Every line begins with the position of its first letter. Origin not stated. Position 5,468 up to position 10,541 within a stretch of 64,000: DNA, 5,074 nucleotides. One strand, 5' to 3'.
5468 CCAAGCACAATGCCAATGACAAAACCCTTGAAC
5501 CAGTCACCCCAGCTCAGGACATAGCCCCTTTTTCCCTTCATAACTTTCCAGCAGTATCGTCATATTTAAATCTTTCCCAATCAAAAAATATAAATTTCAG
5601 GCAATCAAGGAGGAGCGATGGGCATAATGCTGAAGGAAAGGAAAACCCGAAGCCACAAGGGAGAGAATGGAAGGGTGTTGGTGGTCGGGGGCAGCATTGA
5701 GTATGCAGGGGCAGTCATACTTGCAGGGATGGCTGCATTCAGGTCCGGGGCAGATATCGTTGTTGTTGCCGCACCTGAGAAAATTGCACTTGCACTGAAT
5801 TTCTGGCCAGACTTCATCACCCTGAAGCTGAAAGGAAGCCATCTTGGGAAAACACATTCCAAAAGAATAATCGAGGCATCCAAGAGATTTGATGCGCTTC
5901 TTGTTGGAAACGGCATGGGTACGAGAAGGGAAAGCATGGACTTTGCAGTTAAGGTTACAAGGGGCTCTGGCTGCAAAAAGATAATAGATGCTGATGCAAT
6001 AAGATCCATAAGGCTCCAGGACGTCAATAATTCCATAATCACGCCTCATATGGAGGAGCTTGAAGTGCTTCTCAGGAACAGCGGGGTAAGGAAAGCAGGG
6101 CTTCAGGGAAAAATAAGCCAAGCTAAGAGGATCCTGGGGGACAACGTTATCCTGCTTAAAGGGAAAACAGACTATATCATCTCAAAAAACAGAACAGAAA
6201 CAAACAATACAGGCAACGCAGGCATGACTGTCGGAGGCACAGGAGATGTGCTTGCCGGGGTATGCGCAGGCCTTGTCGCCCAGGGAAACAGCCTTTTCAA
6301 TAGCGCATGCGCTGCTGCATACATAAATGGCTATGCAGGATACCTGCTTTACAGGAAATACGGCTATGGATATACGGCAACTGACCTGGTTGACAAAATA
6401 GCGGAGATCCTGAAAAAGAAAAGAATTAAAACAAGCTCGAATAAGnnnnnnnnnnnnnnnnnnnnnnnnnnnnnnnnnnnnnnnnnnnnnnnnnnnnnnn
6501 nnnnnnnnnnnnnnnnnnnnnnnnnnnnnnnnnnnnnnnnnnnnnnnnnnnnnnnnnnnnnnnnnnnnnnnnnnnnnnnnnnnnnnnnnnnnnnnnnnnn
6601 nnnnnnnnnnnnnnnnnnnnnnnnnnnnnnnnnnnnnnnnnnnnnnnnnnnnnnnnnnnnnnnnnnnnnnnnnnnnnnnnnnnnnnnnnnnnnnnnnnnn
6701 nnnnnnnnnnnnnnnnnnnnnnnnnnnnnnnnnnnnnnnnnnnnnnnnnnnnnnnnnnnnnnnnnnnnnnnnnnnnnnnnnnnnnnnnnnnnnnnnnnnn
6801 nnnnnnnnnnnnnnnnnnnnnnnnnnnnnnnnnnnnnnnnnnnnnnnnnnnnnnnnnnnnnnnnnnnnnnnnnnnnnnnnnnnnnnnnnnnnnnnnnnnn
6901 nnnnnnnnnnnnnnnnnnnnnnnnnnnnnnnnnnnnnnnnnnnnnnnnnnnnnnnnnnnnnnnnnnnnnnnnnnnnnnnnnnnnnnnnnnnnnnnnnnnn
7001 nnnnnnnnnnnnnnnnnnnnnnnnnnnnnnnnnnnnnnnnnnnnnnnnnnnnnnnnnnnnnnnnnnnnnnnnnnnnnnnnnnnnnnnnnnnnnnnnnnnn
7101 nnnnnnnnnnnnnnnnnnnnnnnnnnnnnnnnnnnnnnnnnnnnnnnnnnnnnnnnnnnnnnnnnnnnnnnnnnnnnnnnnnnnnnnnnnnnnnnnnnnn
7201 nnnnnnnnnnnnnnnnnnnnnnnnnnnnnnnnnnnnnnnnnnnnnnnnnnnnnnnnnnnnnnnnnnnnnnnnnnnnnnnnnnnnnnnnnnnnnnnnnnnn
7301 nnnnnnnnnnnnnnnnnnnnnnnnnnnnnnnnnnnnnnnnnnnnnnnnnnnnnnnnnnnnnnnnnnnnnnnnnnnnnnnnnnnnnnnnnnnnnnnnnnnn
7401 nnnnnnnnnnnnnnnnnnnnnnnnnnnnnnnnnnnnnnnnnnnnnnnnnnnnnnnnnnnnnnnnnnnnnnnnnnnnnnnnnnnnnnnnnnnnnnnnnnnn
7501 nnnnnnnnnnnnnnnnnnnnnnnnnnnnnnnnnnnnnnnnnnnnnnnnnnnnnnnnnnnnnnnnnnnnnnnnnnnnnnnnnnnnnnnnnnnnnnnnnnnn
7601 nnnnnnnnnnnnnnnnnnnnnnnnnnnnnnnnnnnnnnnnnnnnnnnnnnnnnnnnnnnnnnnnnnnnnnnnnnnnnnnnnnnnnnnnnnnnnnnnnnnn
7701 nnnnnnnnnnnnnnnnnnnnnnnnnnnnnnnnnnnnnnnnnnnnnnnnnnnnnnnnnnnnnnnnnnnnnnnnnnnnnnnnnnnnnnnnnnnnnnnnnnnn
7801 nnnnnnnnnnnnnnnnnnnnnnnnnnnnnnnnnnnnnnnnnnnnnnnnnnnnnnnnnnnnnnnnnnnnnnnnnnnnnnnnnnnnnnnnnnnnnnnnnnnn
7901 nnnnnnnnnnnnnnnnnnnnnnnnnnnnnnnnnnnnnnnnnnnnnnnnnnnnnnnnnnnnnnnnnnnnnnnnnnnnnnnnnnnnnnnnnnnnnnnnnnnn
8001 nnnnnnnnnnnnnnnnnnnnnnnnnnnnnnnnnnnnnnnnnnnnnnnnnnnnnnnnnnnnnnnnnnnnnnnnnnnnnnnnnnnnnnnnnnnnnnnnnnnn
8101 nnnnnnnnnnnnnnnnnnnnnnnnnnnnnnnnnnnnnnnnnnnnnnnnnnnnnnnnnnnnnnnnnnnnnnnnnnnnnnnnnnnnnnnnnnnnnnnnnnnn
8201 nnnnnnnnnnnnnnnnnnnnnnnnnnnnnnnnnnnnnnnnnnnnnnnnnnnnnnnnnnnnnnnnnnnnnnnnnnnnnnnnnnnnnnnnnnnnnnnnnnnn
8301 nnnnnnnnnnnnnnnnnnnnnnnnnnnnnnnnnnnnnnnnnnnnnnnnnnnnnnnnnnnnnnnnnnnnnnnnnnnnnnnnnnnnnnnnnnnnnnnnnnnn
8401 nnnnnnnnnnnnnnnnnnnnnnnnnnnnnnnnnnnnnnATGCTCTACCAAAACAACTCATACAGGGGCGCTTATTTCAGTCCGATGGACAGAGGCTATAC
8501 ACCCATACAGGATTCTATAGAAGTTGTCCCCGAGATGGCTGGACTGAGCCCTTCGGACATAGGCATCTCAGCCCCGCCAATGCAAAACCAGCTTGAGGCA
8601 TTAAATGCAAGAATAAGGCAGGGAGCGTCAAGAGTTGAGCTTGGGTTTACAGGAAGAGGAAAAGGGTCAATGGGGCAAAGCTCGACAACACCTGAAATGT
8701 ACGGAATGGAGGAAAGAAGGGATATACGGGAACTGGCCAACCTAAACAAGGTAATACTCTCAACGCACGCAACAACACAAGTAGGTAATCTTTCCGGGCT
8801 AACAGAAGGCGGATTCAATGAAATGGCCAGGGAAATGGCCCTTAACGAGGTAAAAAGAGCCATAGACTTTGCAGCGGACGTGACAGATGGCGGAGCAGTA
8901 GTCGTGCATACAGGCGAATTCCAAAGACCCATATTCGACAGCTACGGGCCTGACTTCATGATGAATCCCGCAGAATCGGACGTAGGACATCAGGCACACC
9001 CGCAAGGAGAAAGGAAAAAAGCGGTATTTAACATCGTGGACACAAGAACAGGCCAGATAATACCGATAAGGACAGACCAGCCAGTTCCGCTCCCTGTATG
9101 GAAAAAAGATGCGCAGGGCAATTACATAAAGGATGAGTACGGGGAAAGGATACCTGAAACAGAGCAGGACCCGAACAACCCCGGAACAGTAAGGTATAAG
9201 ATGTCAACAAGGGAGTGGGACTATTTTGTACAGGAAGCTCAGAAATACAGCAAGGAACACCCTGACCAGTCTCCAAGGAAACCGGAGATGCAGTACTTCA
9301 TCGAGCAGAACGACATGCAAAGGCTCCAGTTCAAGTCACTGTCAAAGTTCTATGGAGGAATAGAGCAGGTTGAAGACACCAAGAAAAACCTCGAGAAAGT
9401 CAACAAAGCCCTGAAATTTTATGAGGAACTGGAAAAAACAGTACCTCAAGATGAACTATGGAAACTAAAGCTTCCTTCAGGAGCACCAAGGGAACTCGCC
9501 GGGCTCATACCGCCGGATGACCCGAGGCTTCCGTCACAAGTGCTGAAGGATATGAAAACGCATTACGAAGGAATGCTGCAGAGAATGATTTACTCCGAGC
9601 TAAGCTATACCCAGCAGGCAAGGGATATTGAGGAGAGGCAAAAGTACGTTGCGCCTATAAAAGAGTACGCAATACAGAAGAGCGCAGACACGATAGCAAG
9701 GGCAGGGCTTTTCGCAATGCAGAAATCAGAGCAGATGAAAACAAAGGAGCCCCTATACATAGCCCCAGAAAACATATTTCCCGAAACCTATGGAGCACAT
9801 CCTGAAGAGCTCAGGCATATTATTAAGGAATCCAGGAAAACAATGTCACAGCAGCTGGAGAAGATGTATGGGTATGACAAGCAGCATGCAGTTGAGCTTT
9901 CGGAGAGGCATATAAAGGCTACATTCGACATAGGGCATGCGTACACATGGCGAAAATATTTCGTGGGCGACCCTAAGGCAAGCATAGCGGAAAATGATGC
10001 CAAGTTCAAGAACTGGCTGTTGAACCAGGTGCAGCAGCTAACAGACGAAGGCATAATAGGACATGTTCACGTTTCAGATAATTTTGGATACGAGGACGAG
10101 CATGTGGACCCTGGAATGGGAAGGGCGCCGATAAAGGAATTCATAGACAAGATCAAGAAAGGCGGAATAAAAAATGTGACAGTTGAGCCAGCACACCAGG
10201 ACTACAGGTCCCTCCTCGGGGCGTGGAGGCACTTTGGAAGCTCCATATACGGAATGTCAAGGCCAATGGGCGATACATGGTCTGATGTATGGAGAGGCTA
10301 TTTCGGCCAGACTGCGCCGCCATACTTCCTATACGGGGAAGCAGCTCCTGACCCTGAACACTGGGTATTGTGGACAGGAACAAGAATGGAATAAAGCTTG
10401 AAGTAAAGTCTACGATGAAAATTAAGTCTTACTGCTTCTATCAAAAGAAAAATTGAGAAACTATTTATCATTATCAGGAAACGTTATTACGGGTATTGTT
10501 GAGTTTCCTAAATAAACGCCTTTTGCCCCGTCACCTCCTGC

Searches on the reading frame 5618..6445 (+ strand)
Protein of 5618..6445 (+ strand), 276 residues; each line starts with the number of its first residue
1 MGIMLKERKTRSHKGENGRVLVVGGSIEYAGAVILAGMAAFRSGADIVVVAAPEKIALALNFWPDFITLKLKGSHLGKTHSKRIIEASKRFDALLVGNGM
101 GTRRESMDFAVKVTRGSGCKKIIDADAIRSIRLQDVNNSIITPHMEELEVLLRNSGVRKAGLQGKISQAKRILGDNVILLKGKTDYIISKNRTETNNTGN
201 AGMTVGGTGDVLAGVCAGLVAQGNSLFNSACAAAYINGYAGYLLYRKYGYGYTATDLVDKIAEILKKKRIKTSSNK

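Call 21: search_protein_families(library=pfam, proteins=[window:5618-6445:+], max_evalue=0.001)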
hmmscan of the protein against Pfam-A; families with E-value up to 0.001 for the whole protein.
window:5618-6445:+ (276 aa): 2 families
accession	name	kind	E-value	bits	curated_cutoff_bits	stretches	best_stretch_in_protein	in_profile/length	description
PF01256.23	Carb_kinase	-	2e-46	158.9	27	1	20-261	1-240/242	NAD(P)H-hydrate dehydratase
PF08543.17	Phos_pyr_kin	-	4e-06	26.8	27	1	121-234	102-226/246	Phosphomethylpyrimidine kinase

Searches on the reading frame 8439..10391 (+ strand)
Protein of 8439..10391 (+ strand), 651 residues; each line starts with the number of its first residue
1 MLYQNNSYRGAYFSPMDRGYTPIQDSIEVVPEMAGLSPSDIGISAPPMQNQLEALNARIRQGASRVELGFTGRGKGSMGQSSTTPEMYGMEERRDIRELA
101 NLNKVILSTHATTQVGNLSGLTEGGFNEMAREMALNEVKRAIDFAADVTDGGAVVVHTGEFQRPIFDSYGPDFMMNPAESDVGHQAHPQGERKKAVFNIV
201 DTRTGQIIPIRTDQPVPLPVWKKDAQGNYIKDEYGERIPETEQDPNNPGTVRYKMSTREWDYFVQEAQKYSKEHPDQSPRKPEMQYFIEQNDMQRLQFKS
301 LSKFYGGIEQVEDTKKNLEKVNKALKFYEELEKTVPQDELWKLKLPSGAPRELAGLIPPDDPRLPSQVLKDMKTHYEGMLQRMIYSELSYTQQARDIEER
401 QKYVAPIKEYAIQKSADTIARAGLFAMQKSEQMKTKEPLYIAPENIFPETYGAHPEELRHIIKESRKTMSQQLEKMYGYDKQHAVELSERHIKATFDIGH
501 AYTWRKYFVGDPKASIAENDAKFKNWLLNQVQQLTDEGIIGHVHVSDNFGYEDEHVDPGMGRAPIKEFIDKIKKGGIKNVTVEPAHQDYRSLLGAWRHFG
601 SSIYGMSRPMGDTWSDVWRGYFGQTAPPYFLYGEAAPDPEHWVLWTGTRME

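Call 21: search_protein_families(library=pfam, proteins=[window:8439-10391:+], max_evalue=0.001)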
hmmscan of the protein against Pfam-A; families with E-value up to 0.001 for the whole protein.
window:8439-10391:+ (651 aa): 1 family
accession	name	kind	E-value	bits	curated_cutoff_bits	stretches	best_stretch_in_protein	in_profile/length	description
PF01261.30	AP_endonuc_2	-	5.6e-13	49.6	31.1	1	478-583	135-228/249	Xylose isomerase-like TIM barrel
